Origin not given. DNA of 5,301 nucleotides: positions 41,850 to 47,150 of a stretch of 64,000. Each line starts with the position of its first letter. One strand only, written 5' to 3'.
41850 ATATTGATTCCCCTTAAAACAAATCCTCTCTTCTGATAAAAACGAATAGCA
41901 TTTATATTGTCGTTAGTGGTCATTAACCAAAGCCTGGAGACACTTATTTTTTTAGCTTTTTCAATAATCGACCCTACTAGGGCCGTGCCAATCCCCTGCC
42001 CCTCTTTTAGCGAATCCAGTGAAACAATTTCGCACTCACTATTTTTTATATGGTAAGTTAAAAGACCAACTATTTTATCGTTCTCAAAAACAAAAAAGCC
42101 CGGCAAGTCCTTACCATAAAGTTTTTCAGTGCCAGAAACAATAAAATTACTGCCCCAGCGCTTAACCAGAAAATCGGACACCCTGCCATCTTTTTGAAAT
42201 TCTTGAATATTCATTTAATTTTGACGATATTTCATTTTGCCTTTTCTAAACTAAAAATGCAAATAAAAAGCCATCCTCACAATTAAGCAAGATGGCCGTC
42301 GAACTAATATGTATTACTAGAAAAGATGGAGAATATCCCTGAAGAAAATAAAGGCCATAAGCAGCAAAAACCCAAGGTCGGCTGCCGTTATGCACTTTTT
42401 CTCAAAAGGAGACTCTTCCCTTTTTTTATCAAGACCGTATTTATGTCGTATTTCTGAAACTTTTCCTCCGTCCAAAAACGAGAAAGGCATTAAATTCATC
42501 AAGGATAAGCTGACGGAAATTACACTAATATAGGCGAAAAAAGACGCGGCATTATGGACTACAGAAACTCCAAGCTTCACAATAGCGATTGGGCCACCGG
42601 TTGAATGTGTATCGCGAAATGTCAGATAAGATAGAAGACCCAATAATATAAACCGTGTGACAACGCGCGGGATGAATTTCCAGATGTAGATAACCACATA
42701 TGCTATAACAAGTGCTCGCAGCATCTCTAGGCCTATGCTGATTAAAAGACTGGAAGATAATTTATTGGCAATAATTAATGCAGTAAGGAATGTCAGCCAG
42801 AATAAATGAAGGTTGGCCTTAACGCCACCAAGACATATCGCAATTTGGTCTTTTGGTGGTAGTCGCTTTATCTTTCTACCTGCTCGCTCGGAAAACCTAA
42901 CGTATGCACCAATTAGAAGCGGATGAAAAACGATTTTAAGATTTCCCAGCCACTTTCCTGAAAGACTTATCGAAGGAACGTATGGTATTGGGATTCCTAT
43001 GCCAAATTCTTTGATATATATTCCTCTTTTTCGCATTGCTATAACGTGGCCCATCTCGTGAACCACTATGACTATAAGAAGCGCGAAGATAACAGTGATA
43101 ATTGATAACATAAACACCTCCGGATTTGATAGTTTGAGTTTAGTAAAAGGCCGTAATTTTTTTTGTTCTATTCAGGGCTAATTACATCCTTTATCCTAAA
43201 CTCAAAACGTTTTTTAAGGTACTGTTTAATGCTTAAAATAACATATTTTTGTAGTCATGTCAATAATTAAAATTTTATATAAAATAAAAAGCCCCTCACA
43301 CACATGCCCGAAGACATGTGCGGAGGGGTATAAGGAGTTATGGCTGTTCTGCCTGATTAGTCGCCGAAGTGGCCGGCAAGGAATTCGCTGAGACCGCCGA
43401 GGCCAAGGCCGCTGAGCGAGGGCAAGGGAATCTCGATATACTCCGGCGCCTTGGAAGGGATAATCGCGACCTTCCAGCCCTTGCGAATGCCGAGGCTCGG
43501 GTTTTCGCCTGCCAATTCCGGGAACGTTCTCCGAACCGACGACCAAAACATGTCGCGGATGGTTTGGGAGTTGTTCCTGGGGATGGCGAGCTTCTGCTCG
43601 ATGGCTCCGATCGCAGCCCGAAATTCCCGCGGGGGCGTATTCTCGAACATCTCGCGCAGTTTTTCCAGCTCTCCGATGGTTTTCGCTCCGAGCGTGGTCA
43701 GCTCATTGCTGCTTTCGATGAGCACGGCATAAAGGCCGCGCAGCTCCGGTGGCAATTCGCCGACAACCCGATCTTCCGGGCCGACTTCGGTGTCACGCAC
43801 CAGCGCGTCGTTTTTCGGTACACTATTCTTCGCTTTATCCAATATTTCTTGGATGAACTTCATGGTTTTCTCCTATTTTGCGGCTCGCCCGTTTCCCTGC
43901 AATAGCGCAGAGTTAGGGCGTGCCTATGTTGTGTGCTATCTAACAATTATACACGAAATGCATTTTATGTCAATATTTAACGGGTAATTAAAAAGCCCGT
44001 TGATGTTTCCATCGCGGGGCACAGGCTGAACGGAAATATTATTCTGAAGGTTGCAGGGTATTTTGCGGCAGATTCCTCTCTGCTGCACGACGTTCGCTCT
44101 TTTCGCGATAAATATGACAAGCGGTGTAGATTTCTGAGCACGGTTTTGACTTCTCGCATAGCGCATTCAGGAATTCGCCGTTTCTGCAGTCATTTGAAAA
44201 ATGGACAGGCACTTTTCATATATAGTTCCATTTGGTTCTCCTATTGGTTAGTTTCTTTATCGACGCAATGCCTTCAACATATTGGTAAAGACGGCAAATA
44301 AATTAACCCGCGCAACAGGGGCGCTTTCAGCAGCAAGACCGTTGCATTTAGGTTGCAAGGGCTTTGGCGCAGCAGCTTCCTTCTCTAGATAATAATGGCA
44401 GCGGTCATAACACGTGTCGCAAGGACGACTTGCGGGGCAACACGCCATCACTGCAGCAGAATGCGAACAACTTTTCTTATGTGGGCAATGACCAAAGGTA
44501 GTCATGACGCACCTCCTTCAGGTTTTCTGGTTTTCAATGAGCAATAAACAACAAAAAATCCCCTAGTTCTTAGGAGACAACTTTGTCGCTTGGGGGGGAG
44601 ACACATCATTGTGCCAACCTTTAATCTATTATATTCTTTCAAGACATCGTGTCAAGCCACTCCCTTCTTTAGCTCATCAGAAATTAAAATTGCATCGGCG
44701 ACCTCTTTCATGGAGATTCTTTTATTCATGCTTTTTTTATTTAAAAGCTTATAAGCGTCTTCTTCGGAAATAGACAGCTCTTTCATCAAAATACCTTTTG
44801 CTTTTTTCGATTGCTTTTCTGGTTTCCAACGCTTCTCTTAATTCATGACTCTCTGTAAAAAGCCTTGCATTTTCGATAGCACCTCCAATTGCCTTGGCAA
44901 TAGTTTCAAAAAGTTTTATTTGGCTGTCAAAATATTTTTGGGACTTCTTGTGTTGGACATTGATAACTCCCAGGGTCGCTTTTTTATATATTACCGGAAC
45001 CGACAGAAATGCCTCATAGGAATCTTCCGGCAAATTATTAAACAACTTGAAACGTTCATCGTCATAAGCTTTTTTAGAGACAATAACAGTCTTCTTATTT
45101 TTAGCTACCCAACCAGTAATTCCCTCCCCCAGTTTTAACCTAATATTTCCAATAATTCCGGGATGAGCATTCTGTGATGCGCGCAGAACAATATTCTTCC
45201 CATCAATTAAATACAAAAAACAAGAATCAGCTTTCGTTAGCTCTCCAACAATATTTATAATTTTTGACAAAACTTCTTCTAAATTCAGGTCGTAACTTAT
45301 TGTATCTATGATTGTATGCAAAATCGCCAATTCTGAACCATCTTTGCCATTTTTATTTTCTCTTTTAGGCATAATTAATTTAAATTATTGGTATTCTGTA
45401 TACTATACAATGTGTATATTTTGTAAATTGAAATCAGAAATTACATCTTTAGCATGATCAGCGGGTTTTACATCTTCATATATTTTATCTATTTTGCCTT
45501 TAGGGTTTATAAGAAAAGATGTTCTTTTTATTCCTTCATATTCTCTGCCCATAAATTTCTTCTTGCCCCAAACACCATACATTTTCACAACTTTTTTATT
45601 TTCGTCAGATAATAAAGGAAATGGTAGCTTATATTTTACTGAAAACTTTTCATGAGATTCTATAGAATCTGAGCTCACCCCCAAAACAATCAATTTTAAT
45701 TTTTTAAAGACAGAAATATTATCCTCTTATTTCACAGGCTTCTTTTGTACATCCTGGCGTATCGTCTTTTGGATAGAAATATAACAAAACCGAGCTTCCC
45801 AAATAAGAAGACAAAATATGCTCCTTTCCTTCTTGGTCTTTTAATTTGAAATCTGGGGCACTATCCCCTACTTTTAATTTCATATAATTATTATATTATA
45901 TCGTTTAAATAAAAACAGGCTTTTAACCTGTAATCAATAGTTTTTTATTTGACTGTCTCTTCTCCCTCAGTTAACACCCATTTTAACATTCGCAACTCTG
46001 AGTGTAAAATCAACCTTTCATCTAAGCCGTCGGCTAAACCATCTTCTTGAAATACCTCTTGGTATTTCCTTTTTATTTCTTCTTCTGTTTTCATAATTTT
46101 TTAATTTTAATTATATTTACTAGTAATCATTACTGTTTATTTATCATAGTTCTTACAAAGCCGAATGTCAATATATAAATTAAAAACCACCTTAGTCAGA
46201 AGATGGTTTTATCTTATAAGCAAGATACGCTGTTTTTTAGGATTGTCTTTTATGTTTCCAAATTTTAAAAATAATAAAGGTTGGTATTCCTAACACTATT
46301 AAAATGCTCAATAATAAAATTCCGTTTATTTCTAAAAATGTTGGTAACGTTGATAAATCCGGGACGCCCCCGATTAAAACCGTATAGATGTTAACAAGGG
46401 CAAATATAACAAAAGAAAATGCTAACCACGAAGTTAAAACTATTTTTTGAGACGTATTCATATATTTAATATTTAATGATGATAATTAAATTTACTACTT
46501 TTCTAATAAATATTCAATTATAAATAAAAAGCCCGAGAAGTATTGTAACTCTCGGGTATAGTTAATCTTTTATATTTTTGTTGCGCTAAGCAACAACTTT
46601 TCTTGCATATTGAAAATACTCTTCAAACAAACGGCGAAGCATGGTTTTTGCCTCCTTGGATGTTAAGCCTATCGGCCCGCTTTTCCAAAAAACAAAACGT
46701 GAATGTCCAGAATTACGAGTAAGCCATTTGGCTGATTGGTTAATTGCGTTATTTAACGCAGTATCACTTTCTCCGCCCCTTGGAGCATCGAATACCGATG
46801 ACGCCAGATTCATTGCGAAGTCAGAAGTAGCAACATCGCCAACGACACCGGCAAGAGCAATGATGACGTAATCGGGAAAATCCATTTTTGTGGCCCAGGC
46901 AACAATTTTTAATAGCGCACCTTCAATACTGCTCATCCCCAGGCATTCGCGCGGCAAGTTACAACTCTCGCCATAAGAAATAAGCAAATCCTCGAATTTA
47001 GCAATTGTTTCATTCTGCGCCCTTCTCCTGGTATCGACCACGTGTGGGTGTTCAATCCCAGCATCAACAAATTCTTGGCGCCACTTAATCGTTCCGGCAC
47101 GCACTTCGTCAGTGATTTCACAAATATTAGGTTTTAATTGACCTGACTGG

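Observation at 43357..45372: GAF-ANTAR regulator followed by a terminator-containing leader and two tandem paralogous Cys/His-rich small proteins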

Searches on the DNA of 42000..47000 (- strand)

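Call 5: search_rna_families(source=window, start=42000, end=47000, threshold=evalue, max_evalue=10)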
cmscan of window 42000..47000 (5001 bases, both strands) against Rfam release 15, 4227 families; matches with E-value up to 10: 5.
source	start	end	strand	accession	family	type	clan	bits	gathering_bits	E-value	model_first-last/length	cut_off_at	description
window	42059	42142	-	RF01761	wcaG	Cis-reg;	-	18.8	42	3.9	1-98/98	no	wcaG RNA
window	42213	42286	-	RF03566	mir-4875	Gene; miRNA;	-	18.8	90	4.8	1-73/73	no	mir-4875 microRNA precursor family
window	45907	45949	-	RF00005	tRNA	Gene; tRNA;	CL00001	18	29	5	1-71/71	no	tRNA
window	43213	43325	-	RF01464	rliA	Gene; sRNA;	-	16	50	8.8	1-224/224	no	Listeria sRNA rliA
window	44600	44683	-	RF04320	RsmV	Gene; sRNA;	CL00106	11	100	8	94-177/196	no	RsmV RNA family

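Call 50: build_rna_model(alignment_id=A5, structure=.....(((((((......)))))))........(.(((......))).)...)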
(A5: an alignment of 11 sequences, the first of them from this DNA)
Model R1 built from alignment A5 (11 sequences, 52 columns); structure: as given.
model positions 50; base pairs 11; branch points 1; effective number of sequences 11; information 1.029 bits per position. Calibrated on 0.2 Mb of random sequence (short: E-values are rough).
structure used (alignment columns):
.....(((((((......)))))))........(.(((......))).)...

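Call 51: search_with_rna_model(model_id=R1, source=window, max_evalue=10, filters=off, show_alignments=3)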
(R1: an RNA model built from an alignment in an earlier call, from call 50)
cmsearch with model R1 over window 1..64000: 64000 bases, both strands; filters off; matches with E-value up to 10: 13.
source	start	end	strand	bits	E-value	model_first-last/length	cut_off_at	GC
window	44571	44622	-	56.7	1.6e-14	1-50/50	no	0.5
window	29897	29956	-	9.5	0.79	1-50/50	no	0.38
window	59823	59864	+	9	1.1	1-50/50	no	0.38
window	29005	29016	+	8.2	1.8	34-45/50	no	0.5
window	40043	40091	+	7.9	2.3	1-50/50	no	0.27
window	41487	41518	+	7.3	3.3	1-50/50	no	0.28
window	25567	25582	-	6.4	6.3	32-47/50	no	0.25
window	17621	17634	+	6.3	6.4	33-46/50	no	0.36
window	34527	34581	-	6.3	6.4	1-50/50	no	0.38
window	2260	2273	-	6.1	7.3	33-46/50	no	0.57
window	15630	15674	+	6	8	1-50/50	no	0.27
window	42406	42463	-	5.9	8.4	1-50/50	no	0.33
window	48208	48236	-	5.7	10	1-50/50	no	0.62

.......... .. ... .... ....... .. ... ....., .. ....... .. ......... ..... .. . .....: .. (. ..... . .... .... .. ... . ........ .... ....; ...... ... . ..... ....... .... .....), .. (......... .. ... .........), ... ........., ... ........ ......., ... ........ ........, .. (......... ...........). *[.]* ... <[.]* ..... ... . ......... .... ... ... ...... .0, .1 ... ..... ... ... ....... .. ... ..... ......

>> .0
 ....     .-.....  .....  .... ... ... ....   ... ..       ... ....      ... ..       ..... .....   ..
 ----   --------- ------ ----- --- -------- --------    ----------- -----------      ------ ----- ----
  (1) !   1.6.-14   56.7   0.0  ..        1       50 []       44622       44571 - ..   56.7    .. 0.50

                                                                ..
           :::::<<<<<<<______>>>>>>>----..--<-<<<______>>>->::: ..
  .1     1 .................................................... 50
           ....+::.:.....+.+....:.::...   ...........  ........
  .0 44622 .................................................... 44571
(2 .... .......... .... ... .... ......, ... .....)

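Call 53: search_with_rna_model(model_id=R1, sources=[window, L002, L003, L005, L007, L008, L009, L010, L011, L012, L013, L014, L015, L016, L017, L018, L019, L020, L021, L022, L023, L024, L025, L026, L027, L028, L029, L030, L031, L032, L033, L034, L035, L036, L037, L038, L039, L040, L041, L042, L043, L044, L045, L046, L047, L048, L049, L050, L051, L052, L053, L054, L055, L056, L057, L058, L059, L060, L061, L062, L063, L064, L065, L066, L067, L068, L069, L070, L071, L072, L073, L074, L075, L076, L077, L078, L079, L080, L081, L082, L083, L084, L085, L086, L087, L089, L090, L091, L092, L093, L095, L096, L097, L098, L131, L132, L134], max_evalue=1, make_alignment=true)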
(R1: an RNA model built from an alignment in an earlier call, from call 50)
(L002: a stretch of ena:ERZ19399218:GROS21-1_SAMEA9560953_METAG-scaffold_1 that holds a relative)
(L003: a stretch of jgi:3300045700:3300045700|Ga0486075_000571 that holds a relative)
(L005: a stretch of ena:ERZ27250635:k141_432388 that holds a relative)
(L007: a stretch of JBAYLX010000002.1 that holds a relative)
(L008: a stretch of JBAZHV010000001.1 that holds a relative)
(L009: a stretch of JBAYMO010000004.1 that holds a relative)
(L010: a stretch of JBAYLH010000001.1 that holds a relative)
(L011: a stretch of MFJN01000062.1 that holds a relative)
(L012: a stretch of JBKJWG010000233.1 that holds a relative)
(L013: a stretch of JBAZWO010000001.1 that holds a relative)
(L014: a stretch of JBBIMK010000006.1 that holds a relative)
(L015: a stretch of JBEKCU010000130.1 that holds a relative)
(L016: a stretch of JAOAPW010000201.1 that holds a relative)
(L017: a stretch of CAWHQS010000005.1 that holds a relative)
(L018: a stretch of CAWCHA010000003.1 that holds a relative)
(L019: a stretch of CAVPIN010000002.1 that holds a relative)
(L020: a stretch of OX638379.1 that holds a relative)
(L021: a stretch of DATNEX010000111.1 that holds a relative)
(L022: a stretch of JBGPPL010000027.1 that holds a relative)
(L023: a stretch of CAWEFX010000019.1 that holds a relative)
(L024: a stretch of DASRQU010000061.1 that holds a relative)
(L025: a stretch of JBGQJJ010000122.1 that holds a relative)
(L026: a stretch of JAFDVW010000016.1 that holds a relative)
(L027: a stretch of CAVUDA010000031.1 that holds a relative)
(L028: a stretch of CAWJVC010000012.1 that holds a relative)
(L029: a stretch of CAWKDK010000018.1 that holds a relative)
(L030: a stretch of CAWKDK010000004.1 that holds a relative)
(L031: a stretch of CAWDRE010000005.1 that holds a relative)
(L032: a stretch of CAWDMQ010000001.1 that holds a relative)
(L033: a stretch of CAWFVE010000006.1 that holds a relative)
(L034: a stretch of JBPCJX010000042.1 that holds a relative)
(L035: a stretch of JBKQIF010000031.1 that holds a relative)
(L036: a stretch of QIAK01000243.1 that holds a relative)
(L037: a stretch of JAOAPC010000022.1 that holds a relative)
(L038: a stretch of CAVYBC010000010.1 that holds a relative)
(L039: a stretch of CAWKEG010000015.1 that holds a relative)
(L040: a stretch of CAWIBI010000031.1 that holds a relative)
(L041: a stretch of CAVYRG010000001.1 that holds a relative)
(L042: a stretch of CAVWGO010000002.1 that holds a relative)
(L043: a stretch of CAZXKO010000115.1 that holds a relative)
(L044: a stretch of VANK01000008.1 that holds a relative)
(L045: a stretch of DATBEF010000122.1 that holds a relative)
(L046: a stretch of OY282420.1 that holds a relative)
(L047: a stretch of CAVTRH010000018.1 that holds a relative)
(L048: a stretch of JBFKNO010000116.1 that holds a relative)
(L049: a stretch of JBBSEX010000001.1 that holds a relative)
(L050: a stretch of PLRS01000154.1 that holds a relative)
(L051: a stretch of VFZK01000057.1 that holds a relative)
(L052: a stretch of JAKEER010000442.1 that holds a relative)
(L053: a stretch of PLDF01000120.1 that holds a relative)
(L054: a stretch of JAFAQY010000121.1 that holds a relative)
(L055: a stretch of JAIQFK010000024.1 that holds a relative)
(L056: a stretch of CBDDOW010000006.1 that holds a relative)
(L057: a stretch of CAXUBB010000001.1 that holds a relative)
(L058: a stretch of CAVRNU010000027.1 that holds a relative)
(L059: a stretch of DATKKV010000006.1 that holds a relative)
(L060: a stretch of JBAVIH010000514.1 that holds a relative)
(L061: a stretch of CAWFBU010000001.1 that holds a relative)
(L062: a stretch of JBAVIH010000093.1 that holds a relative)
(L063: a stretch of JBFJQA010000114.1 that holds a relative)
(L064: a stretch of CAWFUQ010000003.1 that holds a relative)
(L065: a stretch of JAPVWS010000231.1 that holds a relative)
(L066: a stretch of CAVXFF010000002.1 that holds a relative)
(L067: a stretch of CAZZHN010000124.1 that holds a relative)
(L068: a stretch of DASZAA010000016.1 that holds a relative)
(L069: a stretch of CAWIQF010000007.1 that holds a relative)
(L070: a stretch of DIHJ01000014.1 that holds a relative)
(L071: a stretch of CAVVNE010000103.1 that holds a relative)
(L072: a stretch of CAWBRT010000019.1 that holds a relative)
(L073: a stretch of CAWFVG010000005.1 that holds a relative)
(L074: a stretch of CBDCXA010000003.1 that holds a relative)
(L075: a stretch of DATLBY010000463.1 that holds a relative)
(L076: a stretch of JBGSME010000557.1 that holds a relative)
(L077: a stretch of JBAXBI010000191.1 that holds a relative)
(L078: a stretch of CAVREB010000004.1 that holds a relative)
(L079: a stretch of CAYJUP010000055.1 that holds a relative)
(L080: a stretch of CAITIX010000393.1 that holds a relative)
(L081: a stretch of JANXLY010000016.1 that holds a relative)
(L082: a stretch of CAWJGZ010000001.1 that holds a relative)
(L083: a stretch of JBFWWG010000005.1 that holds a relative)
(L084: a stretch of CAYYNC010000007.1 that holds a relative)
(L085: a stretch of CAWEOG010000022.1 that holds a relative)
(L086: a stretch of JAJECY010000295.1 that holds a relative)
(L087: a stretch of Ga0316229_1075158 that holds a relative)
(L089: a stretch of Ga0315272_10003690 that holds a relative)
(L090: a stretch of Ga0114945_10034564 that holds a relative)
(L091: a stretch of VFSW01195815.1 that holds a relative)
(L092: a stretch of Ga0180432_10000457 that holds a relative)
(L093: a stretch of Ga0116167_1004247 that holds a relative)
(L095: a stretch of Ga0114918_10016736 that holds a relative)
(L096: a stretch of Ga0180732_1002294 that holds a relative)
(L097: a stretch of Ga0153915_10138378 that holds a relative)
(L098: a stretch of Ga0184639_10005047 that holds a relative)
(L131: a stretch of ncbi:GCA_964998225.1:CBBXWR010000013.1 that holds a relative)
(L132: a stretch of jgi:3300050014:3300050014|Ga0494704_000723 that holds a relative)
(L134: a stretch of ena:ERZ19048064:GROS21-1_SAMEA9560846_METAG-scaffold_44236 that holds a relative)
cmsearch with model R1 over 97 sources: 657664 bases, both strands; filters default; matches with E-value up to 1: 19.
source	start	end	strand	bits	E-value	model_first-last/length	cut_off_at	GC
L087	1213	1263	+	68.5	6.2e-17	1-50/50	no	0.45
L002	6747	6797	+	66.8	1.9e-16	1-50/50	no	0.51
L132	4749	4797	+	63.8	1.5e-15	1-50/50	no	0.49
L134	978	1027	+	61.5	6.6e-15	1-50/50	no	0.46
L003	3395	3445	+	61.4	7.4e-15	1-50/50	no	0.53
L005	3812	3859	+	58.8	4.1e-14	1-50/50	no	0.52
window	44571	44622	-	56.7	1.6e-13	1-50/50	no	0.5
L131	4019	4068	+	56.5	1.8e-13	1-50/50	no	0.46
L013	3693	3742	+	54.4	7.4e-13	1-50/50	no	0.36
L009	3834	3882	+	52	3.9e-12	1-50/50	no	0.43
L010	3734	3783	+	51.2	6.6e-12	1-50/50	no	0.36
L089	4037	4088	+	24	0.0005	1-50/50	no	0.35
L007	5987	6035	+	22.1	0.0018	1-50/50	no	0.39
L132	4738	4778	-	21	0.0038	1-50/50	no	0.37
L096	3706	3751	+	15.7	0.13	1-50/50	no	0.35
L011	977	1007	+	15.2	0.17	1-50/50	no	0.23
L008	3849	3895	+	14.7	0.25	1-50/50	no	0.4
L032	3918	3949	+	13.5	0.55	1-50/50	no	0.47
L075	5749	5796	-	13.3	0.61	1-50/50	no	0.56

Alignment A6: 19 matches aligned to the model, 69 columns, each read 5' to 3' on its own strand. Consensus structure (alignment columns), stored with it:
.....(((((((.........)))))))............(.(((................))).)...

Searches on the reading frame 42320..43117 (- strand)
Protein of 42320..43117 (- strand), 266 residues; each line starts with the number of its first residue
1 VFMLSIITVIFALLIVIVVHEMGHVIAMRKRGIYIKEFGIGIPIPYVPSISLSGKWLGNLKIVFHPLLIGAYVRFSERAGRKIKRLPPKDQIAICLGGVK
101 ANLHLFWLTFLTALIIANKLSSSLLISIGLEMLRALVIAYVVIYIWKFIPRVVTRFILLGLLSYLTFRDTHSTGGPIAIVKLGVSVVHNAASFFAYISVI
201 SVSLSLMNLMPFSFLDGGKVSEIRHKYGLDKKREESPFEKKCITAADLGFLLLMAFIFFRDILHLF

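Call 7: search_protein_families(library=pfam, max_evalue=1, proteins=[window:42320-43117:-])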
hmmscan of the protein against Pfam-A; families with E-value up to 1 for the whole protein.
seq(266 aa): 2 families
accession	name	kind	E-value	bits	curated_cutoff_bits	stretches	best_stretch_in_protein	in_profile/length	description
PF02163.28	Peptidase_M50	-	5.5e-27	95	27.2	1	9-222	2-191/221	Peptidase family M50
PF02411.20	MerT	-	0.0073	16.8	32.9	1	50-116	34-105/116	MerT mercuric transport protein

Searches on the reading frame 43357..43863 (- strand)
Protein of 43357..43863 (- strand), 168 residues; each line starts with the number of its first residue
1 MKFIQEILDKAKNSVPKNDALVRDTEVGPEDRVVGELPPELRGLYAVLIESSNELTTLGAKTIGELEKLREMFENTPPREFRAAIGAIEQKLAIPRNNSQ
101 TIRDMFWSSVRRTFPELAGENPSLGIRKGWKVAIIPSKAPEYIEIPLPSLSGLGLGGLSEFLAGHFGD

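Call 7: search_protein_families(library=pfam, max_evalue=1, proteins=[window:43360-43863:-])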
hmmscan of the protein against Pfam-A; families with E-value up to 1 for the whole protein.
seq(168 aa): 0 families

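Call 8: search_protein_families(library=ncbifam, max_evalue=1, proteins=[window:43360-43863:-])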
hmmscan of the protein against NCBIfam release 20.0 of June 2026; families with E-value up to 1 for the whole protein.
seq(168 aa): 1 family
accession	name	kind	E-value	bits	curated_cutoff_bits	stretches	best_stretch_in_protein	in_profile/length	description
TIGR01217.1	ac_ac_CoA_syn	equivalog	0.26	9.4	520.9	0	91-146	101-156/652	acetoacetate--CoA ligase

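Call 9: find_encoding_contigs(protein=window:43357-43863:-, flank=10000, max_places=10)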
Protein window:43357-43863:- (168 aa): no gene with exactly this product is on record in the collection.

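Call 11: find_homologous_proteins(query=window:43360-43863:-, max_evalue=0.01)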
Query seq(168 aa) (168 aa): 1 proteins with E <= 0.01 among 106 candidates.
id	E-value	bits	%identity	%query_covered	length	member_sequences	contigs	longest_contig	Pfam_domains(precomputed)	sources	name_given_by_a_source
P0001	1.7e-104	365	100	100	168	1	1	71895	-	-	-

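Call 78: search_protein_families(library=phrogs, max_evalue=1, proteins=[P0001])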
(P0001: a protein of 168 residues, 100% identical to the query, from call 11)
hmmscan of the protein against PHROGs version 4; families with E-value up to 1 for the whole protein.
P0001 (168 aa): 0 families

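Call 79: search_protein_families(library=padloc, max_evalue=1, proteins=[P0001])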
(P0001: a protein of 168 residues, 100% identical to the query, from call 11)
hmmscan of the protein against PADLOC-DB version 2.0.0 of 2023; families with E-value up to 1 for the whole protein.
P0001 (168 aa): 0 families

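Call 83: predict_structure(protein=P0001)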
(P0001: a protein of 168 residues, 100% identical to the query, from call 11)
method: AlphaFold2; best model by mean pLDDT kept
length: 168 residues; sequences in the alignment: 1
mean_pLDDT: 35.0   pTM: 0.22
mean pLDDT of the five models: 35.0, 34.1, 34.1, 33.2, 32.4
residues with pLDDT >= 90: 0; 70-90: 0; 50-70: 0; < 50: 168
segments of 3 or more residues with pLDDT < 50: 1-168
pLDDT, mean of each block of 10 residues (from residue 1): 31 29 25 28 34 31 43 44 42 34 38 33 28 36 38 40 41
secondary structure, 60 per line:
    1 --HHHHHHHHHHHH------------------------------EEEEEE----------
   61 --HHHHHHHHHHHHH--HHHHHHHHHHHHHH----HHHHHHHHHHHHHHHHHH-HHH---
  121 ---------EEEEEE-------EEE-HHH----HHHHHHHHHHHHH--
elements in order: H3-14 E45-50 H63-75 H78-91 H96-113 E130-135 E143-145 H154-166
